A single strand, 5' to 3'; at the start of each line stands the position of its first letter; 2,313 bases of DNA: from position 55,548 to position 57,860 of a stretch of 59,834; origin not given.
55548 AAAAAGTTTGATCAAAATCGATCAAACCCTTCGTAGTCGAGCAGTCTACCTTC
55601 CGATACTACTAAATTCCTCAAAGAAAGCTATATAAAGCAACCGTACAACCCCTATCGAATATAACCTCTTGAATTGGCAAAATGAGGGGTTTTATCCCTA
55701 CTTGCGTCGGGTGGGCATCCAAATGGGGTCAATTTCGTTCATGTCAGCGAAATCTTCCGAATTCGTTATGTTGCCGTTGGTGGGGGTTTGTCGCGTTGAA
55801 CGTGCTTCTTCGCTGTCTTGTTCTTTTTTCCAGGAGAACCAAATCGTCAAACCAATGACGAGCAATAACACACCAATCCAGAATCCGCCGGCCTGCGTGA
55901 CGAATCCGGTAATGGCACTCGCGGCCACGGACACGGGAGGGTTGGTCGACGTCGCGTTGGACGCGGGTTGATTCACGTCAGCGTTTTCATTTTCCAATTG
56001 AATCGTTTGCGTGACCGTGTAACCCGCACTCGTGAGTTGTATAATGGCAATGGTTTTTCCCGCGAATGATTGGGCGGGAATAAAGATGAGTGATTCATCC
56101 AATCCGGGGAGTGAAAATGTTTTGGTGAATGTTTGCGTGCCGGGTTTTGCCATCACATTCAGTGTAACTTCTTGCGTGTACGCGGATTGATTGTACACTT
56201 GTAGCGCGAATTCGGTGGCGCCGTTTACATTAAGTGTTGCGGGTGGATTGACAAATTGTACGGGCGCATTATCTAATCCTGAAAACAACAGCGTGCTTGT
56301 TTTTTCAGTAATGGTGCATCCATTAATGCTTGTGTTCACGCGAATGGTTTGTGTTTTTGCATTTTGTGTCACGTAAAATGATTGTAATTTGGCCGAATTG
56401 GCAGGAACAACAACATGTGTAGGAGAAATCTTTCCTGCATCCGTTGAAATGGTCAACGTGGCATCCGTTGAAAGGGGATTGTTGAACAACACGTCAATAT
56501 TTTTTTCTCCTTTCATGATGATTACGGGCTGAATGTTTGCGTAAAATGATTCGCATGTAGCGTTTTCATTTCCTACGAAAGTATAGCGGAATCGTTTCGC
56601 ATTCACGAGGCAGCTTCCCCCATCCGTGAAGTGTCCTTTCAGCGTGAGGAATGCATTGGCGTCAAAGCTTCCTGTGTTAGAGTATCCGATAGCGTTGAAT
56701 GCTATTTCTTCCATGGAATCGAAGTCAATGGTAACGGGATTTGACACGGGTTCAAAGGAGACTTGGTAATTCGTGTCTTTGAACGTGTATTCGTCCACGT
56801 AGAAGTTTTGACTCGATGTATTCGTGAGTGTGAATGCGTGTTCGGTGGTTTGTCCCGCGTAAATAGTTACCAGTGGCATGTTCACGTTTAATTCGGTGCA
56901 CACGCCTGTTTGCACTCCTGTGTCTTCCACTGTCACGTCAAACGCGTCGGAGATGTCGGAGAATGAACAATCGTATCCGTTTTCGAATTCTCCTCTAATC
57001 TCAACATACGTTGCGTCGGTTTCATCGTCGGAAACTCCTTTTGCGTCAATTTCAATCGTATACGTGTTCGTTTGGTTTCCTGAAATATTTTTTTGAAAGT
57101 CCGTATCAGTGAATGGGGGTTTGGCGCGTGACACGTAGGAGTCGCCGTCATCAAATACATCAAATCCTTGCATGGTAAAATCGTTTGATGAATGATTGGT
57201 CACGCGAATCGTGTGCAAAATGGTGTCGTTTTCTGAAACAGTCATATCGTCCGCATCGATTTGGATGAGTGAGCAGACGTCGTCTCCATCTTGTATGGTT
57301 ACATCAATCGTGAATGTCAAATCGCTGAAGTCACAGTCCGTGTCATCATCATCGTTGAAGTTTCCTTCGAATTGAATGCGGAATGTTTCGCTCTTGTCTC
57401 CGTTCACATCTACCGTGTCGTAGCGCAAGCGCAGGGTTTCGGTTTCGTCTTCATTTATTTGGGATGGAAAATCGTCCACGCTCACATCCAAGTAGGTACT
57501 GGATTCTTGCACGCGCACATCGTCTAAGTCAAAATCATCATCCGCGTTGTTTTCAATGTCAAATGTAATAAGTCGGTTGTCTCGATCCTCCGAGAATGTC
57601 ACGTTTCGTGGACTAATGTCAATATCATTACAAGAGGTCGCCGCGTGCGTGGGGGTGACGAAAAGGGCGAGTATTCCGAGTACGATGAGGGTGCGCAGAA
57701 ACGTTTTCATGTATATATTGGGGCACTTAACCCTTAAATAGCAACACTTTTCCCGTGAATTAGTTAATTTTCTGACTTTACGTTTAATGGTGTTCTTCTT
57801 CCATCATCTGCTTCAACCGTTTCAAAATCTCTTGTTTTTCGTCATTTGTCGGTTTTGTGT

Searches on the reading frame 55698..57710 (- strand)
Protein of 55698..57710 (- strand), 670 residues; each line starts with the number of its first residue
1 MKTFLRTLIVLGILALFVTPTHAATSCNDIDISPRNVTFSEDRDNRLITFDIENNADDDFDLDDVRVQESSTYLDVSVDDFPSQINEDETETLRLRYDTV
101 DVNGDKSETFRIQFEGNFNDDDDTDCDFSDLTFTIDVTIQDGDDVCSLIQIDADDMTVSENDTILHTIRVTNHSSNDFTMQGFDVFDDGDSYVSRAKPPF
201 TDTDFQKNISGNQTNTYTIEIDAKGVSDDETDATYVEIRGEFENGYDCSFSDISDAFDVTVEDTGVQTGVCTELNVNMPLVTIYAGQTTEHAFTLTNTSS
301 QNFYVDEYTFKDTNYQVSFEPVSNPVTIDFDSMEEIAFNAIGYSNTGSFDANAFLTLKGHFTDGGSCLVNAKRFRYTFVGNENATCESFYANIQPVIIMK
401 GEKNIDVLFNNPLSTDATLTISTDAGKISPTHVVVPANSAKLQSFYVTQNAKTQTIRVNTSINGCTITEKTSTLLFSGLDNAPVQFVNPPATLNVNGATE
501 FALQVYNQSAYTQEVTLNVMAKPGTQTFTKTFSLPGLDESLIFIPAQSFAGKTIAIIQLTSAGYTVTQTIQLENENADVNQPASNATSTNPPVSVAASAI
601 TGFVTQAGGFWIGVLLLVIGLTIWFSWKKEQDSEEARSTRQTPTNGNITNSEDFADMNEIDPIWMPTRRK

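Call 20: search_protein_families(library=pfam, proteins=[window:55698-57710:-], max_evalue=0.01)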
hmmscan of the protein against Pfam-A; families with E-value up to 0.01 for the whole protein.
window:55698-57710:- (670 aa): 1 family
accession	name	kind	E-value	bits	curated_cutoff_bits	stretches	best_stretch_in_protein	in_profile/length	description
PF07610.17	DUF1573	-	0.0098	16.3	26.1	0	281-308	11-38/98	Protein of unknown function (DUF1573)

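Call 43: search_protein_families(library=ncbifam, proteins=[window:55698-57710:-], max_evalue=0.01)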
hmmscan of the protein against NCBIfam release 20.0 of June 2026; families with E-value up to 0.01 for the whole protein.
window:55698-57710:- (670 aa): 0 families
